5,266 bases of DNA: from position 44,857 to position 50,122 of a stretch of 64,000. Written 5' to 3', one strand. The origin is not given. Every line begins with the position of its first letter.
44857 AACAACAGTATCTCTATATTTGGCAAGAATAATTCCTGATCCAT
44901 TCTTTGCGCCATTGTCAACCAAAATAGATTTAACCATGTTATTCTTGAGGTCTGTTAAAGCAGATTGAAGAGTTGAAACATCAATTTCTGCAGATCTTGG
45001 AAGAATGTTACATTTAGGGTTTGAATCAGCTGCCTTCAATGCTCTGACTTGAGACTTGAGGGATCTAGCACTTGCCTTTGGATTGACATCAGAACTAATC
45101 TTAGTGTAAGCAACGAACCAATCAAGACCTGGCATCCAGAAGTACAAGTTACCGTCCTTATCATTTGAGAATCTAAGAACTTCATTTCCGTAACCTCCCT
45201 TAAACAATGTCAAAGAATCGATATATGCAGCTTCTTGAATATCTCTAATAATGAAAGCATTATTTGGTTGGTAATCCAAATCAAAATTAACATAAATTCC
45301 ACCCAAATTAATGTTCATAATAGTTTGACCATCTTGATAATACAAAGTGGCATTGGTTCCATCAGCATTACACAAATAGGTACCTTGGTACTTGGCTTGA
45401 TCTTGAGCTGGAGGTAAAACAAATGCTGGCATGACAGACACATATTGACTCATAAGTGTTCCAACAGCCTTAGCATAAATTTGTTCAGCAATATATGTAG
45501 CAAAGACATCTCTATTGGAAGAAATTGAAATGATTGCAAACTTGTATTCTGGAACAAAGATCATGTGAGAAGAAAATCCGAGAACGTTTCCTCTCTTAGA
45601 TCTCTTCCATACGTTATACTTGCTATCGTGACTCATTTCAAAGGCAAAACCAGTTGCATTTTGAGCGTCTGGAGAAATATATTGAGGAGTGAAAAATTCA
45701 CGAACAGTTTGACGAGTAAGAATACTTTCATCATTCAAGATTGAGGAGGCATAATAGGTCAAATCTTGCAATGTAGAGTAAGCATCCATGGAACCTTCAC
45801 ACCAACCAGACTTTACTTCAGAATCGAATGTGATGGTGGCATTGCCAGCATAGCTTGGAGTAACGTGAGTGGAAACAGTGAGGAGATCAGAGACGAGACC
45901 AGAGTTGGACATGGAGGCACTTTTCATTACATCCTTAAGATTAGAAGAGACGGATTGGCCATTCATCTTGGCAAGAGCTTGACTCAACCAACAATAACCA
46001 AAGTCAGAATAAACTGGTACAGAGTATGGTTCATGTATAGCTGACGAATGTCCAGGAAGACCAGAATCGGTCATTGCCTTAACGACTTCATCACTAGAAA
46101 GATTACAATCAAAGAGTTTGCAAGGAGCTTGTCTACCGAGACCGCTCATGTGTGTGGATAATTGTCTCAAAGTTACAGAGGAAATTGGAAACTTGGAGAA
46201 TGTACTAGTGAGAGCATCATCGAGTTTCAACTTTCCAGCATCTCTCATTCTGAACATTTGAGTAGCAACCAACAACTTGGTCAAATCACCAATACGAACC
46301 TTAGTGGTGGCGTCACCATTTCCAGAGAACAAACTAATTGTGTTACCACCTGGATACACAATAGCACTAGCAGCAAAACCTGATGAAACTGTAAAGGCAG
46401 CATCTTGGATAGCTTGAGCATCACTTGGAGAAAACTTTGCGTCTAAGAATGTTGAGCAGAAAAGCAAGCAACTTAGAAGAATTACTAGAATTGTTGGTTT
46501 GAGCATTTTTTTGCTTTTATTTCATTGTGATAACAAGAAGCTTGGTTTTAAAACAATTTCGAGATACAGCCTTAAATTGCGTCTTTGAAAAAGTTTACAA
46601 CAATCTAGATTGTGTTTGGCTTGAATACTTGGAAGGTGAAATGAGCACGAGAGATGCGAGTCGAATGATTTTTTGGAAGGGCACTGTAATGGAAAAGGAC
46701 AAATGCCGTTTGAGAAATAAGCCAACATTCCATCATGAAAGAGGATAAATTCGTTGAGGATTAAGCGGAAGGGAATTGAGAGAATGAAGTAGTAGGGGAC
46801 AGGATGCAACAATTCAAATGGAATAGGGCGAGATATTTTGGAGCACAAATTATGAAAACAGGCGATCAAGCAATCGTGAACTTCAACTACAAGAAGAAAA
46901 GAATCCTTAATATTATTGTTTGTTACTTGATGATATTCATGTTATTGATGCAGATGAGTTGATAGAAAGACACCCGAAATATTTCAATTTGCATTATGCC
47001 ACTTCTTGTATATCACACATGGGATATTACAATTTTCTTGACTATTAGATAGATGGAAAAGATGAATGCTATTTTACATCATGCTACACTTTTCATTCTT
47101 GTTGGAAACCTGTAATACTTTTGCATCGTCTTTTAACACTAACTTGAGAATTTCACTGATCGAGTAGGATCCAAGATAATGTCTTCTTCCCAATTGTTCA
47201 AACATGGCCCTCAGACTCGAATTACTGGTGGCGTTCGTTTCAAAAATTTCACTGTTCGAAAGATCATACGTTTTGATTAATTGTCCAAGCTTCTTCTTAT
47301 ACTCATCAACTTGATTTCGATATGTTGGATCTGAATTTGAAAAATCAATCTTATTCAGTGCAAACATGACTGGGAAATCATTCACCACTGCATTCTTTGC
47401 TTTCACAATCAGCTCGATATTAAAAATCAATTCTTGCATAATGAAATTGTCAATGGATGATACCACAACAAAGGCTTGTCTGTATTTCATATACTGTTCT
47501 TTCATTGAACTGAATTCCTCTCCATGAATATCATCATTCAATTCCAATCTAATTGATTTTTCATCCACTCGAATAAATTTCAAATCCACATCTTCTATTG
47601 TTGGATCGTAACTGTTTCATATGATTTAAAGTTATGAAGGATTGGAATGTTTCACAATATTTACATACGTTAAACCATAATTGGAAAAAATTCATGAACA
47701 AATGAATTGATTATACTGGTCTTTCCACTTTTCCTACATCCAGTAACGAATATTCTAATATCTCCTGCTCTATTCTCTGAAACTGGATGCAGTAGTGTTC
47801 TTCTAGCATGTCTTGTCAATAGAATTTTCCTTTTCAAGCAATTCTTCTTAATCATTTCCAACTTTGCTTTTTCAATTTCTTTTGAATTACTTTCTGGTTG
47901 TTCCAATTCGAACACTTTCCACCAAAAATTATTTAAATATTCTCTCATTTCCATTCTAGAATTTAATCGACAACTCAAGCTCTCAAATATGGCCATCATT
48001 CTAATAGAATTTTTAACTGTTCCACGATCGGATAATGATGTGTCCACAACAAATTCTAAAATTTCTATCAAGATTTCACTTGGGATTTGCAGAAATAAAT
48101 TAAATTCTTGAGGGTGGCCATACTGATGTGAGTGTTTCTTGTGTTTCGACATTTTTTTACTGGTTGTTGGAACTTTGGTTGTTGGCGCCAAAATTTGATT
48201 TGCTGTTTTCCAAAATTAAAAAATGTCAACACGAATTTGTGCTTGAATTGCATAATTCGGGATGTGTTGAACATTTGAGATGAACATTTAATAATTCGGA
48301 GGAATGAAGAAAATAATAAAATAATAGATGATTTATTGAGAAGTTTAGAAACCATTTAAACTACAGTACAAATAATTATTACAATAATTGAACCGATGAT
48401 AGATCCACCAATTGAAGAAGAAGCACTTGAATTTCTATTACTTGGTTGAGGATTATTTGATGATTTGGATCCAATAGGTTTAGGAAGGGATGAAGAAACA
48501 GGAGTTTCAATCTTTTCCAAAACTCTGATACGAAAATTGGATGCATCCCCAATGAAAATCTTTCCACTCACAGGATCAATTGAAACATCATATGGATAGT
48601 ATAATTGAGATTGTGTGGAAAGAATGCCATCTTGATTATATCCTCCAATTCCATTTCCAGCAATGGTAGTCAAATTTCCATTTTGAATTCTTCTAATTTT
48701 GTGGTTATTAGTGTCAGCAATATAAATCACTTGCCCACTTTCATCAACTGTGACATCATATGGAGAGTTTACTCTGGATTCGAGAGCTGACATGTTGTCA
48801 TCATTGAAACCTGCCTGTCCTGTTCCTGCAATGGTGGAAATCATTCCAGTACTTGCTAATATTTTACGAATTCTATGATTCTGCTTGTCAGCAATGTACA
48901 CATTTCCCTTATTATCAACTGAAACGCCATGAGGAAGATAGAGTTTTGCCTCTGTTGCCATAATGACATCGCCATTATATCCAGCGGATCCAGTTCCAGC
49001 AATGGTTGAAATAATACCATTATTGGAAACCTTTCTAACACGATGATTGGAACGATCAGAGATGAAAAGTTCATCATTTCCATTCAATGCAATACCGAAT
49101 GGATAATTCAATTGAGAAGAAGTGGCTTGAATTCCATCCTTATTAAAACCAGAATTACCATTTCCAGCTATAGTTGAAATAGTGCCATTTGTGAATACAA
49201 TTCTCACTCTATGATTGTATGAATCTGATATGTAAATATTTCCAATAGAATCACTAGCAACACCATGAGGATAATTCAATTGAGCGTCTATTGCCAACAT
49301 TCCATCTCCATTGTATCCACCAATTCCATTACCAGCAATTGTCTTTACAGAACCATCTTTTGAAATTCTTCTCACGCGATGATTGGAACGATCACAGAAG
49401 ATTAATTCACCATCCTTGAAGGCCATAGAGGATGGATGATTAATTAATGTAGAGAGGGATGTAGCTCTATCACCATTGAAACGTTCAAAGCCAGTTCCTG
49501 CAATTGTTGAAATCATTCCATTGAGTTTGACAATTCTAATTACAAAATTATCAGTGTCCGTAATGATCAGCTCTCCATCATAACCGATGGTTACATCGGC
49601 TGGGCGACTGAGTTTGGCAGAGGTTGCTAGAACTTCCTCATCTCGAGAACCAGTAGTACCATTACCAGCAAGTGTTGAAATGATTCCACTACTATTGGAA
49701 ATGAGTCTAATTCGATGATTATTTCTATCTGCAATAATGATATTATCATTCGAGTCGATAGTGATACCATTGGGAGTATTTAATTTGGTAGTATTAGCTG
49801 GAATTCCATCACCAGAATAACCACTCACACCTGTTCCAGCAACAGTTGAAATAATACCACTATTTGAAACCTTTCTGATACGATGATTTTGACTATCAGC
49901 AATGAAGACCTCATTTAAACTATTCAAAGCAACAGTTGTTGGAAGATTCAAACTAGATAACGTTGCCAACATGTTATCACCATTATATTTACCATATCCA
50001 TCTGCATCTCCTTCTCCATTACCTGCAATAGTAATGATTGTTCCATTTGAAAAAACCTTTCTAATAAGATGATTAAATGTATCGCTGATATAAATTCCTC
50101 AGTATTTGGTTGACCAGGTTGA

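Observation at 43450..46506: Secreted, probably GPI-anchored tandem beta-lactamase-fold protein whose first domain carries Asp in place of the catalytic Ser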

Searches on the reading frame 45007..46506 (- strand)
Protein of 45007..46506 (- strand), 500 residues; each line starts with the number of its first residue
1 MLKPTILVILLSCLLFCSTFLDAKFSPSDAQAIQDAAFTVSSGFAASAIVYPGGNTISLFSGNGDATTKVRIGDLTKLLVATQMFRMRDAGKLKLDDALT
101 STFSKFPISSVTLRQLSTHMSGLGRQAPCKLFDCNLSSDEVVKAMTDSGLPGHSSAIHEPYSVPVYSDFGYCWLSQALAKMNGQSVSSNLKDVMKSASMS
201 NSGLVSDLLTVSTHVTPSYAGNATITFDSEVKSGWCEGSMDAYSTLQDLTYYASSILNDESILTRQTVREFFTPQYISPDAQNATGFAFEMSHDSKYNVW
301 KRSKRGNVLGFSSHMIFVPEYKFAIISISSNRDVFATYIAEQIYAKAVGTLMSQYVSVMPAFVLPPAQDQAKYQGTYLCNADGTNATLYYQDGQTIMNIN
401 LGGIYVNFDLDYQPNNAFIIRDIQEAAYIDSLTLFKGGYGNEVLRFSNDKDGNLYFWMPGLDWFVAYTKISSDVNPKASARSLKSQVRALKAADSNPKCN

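Call 20: search_protein_families(library=pfam, proteins=[window:45007-46506:-], max_evalue=1)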
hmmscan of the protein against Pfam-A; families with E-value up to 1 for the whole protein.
window:45007-46506:- (500 aa): 1 family
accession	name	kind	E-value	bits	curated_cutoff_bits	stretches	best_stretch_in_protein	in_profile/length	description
PF00144.29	Beta-lactamase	-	5.8e-17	62.3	27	1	46-329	17-308/329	Beta-lactamase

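Call 35: find_homologous_proteins(query=window:45007-46437:-, max_evalue=0.00001)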
Query window:45007-46437:- (477 aa): 1 proteins with E <= 0.00001 among 8000 candidates.
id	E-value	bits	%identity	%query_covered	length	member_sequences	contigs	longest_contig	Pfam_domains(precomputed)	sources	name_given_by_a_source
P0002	1.6e-204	698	97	61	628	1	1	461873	PF00144.30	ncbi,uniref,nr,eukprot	ncbi:predicted protein [Naegleria gruberi]|uniref:Predicted protein n=1 Tax=Naegleria gruberi TaxID=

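Call 45: predict_structure(alignment_id=A1)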
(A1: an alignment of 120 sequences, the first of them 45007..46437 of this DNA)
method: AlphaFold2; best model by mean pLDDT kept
length: 477 residues; sequences in the alignment: 120
mean_pLDDT: 88.2   pTM: 0.86
mean pLDDT of the five models: 88.2, 88.2, 86.8, 86.1, 84.7
residues with pLDDT >= 90: 271; 70-90: 164; 50-70: 37; < 50: 5
segments of 3 or more residues with pLDDT < 50: 473-477
pLDDT, mean of each block of 10 residues (from residue 1): 81 75 91 88 94 98 98 98 94 97 93 95 78 87 97 98 98 97 85 84 76 96 97 88 96 96 98 95 94 96 91 93 90 81 88 90 86 76 83 84 68 80 91 86 90 69 68 47
secondary structure, 60 per line:
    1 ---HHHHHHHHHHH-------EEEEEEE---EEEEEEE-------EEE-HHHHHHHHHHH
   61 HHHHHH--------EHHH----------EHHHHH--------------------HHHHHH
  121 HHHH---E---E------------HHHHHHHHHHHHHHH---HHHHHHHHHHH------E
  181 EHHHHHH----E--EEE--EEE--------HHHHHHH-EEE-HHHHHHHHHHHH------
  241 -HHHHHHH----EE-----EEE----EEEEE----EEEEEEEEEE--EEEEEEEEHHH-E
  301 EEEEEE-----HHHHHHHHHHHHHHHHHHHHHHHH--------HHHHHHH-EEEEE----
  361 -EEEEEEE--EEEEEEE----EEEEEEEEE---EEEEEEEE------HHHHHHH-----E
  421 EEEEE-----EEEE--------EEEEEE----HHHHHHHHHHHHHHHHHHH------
elements in order: H4-14 E22-28 E32-38 E46-48 H50-66 H90-94 H115-124 H145-159 H163-173 H182-187 E195-197 E200-202 H211-217 E219-221 H223-234 H242-248 E260-262 E267-271 E276-285 E288-295 E300-306 H312-335 H344-350 E352-356 E362-368 E371-377 E382-390 E394-401 H408-414 E420-425 E431-434 E443-448 H453-471

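Call 47: fold_search(model_id=the predicted structure, library=pdb)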
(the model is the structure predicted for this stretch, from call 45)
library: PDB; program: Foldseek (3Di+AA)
matches with E <= 10: 1355; with E <= 0.001: 434
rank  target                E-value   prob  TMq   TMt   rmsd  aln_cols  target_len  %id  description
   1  9sn1                  1.4e-23  1.00  0.59  0.43  16.7       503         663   17  Lip3 DL-peptidase in the apo-state (released 2026-02-18)
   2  7spn_A                2.9e-21  1.00  0.55  0.57  17.0       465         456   16  Crystal structure of IS11, a thermophilic esterase (released 2022-08-24)
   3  2qmi_C                3.2e-21  1.00  0.55  0.59  16.4       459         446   15  Structure of the octameric penicillin-binding protein homologue from Pyrococcus abyssi (released 2008-07-22)
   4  2qmi_A                1.3e-20  1.00  0.53  0.56  16.5       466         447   16  Structure of the octameric penicillin-binding protein homologue from Pyrococcus abyssi (released 2008-07-22)
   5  7spn_B                1.2e-19  1.00  0.52  0.55  16.8       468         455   15  Crystal structure of IS11, a thermophilic esterase (released 2022-08-24)
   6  1ikg                  5.6e-19  1.00  0.55  0.74   4.0       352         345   16  MICHAELIS COMPLEX OF STREPTOMYCES R61 DD-PEPTIDASE WITH A SPECIFIC PEPTIDOGLYCAN SUBSTRATE FRAGMENT (released 2002-09-11)
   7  6ksv_A                3.5e-18  1.00  0.51  0.57  16.7       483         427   16  Crystal structure of SurE with D-Leu (released 2020-06-24)
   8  1hvb                  8.6e-18  1.00  0.54  0.72   4.3       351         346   16  CRYSTAL STRUCTURE OF STREPTOMYCES R61 DD-PEPTIDASE COMPLEXED WITH A NOVEL CEPHALOSPORIN ANALOG OF CELL WALL PEPTIDOGLYCA (released 2001-02-07)
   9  6ksv_B                8.6e-18  1.00  0.54  0.60  16.8       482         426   16  Crystal structure of SurE with D-Leu (released 2020-06-24)
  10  6ksu_A                1.1e-17  1.00  0.54  0.58  16.4       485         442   16  Crystal structure of SurE (released 2020-06-24)
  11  3pte                  1.4e-17  1.00  0.54  0.72   4.0       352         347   16  THE REFINED CRYSTALLOGRAPHIC STRUCTURE OF A DD-PEPTIDASE PENICILLIN-TARGET ENZYME AT 1.6 A RESOLUTION (released 1995-08-15)
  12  9s7k_A                1.5e-17  1.00  0.55  0.75   3.3       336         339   20  INCYPRO crosslinked dimer of the D-stereospecific hydrolase dHy1 (released 2026-04-01)
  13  6ksu_B                3.2e-17  1.00  0.49  0.53  17.1       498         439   16  Crystal structure of SurE (released 2020-06-24)
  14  4y7p                  4.6e-17  1.00  0.56  0.75   4.2       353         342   19  Structure of alkaline D-peptidase from Bacillus cereus (released 2015-10-14)
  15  6tzf_C                9.7e-17  1.00  0.55  0.73   3.9       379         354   17  ADC-7 in complex with boronic acid transition state inhibitor S17079 (released 2020-06-24)
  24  1ei5                  3.4e-16  1.00  0.51  0.47  18.3       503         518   16  CRYSTAL STRUCTURE OF A D-AMINOPEPTIDASE FROM OCHROBACTRUM ANTHROPI (released 2000-10-04)
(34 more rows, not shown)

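Call 65: search_solved_structures(query=window:45007-46437:-, max_evalue=0.001, show_alignments=3)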
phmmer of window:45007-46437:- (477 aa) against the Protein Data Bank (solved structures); distinct sequences matched with E-value up to 0.001: 5.
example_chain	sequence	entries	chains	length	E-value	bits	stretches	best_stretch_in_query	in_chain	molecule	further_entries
9s7k_A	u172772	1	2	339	5.4e-09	38.9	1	28-291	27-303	D-alanyl-D-alanine carboxypeptidase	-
9sn1_A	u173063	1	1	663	3.7e-08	36.2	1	44-308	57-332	Beta-lactamase family protein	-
1cef_A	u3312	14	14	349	2.6e-07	33.4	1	43-244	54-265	D-ALANYL-D-ALANINE CARBOXYPEPTIDASE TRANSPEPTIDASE | D-ALANYL-D-ALANINE CARBOXYPEPTIDASE | D-alanyl-D-alanine carboxypeptidase precursor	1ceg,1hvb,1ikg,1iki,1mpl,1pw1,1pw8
1sde_A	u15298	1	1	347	2.7e-07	33.3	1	43-244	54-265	D-alanyl-D-alanine carboxypeptidase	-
4y7p_A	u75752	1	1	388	3.5e-05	26.4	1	45-261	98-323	Alkaline D-peptidase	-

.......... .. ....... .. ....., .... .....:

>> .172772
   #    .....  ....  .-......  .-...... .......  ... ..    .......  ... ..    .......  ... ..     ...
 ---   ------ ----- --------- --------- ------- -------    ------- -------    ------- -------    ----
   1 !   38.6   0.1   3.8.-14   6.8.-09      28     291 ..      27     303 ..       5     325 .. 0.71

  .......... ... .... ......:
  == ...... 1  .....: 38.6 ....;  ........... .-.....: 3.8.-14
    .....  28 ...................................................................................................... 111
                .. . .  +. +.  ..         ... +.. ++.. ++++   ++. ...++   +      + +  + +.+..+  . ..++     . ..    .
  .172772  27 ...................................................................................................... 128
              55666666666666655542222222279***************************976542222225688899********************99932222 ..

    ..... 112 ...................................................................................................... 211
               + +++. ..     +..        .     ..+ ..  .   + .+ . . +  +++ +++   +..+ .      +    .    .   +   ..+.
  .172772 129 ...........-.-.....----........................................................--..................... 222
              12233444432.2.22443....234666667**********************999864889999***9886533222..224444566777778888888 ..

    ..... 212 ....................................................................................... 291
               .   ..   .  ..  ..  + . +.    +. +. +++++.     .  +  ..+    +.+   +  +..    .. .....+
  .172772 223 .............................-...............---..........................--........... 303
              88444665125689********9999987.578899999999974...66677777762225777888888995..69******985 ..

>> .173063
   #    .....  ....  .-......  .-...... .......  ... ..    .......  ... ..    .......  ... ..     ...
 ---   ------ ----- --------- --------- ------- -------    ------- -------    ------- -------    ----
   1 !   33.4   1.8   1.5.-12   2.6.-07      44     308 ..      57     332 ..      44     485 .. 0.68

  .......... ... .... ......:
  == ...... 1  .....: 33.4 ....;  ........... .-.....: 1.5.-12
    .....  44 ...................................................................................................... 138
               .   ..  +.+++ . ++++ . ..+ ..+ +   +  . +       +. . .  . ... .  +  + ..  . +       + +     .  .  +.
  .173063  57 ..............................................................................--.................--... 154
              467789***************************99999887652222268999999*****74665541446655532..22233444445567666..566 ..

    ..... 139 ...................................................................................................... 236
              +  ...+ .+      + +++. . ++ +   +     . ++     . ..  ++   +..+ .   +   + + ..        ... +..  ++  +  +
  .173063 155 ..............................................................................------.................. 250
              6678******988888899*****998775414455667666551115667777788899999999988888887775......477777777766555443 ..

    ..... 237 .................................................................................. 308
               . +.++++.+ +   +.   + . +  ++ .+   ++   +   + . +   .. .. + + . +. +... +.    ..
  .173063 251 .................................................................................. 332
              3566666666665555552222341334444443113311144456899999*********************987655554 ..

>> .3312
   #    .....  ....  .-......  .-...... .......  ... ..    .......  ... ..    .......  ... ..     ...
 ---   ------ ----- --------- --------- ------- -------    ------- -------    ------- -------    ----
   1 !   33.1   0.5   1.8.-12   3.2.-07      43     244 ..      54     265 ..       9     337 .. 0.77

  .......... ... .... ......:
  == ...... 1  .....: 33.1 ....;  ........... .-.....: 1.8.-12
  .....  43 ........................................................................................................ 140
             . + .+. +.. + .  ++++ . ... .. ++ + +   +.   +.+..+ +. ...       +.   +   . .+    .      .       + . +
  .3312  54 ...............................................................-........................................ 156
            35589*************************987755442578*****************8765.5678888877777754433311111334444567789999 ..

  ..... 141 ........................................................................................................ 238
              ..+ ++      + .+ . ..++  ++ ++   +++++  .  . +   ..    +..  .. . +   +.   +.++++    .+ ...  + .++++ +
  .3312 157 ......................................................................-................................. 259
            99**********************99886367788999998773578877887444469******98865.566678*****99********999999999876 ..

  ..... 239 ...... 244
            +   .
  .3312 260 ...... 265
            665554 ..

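Call 75: find_related_loci(query=window:45007-46437:-, collection=metagenome_contigs, flank=3000)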
Query window:45007-46437:- (477 aa) in metagenome_contigs; peptide patterns used: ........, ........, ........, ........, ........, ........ (x = any residue, [..] = any of these).
29 stretches matched a pattern, but none encodes a relative of the query by tblastn (E <= 1e-3).

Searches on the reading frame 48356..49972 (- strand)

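Call 25: search_protein_families(library=pfam, proteins=[window:48356-49972:-], max_evalue=0.001)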
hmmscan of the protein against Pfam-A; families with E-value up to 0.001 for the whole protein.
window:48356-49972:- (538 aa): 6 families
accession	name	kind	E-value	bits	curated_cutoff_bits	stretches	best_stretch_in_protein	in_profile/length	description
PF01436.27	NHL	-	5.4e-58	190.7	20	6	232-258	1-27/28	NHL repeat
PF25021.1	TEN_NHL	-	9.7e-41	140.4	27.1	5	334-384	131-178/357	Teneurin NHL domain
PF24684.1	Vgb_lyase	-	2.5e-07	30.3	50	0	120-212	11-90/290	Virginiamycin B lyase family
PF01731.26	Arylesterase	-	4.1e-06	27.4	21.3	0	389-429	41-81/86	Arylesterase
PF08450.18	SGL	-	5.5e-06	26.6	26.3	0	180-374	42-213/246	SMP-30/Gluconolactonase/LRE-like region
PF06739.17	SBBP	-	0.00014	22.2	20.5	0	347-361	15-29/38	Beta-propeller repeat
